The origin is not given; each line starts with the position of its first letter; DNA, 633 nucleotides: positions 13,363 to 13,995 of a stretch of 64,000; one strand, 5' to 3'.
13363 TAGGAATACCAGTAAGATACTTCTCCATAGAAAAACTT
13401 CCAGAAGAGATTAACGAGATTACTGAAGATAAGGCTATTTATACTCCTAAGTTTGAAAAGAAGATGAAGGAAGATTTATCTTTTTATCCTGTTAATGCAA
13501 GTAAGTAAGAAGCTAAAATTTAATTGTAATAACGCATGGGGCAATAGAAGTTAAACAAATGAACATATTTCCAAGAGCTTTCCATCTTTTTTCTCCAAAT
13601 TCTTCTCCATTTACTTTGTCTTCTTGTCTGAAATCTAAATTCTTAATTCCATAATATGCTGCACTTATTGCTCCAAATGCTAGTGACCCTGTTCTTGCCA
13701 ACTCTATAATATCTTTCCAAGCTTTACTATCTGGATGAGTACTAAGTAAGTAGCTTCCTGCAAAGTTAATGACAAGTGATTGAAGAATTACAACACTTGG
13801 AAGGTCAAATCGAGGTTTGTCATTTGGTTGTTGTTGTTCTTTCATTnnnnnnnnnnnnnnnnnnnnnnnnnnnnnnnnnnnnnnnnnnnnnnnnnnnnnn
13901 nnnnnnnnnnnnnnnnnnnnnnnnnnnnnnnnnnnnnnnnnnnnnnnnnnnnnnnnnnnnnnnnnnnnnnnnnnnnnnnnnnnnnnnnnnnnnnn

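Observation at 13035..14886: HTH-CYTH fusion protein with a small membrane partner, an NDT-like neighbour and a perfect 18-bp palindrome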

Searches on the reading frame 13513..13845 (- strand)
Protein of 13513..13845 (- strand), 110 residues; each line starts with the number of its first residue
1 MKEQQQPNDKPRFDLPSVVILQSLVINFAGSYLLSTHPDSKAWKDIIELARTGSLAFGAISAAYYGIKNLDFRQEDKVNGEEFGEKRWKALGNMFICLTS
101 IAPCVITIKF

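Call 3: search_protein_families(library=pfam, proteins=[window:13513-13845:-], max_evalue=1)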
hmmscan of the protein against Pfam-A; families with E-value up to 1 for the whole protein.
window:13513-13845:- (110 aa): 0 families

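Call 4: search_protein_families(library=ncbifam, proteins=[window:13513-13845:-], max_evalue=1)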
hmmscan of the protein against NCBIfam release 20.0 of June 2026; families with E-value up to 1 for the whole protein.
window:13513-13845:- (110 aa): 0 families

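Call 5: search_protein_families(library=padloc, proteins=[window:13513-13845:-], max_evalue=1)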
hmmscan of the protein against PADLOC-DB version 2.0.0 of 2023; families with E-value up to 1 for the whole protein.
window:13513-13845:- (110 aa): 0 families

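Call 45: find_homologous_proteins(query=window:13513-13845:-, max_evalue=0.01)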
Query window:13513-13845:- (110 aa): 1 proteins with E <= 0.01 among 3 candidates.
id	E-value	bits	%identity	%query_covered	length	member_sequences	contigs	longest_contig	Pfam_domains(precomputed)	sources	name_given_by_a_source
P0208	2.7e-67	241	100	100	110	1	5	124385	-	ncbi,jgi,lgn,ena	ncbi:MAG: hypothetical protein WCO33_00120 [bacterium]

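Call 75: search_protein_families(library=phrogs, proteins=[window:13513-13845:-], max_evalue=0.01)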
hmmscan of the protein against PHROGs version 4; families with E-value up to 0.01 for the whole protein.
window:13513-13845:- (110 aa): 0 families
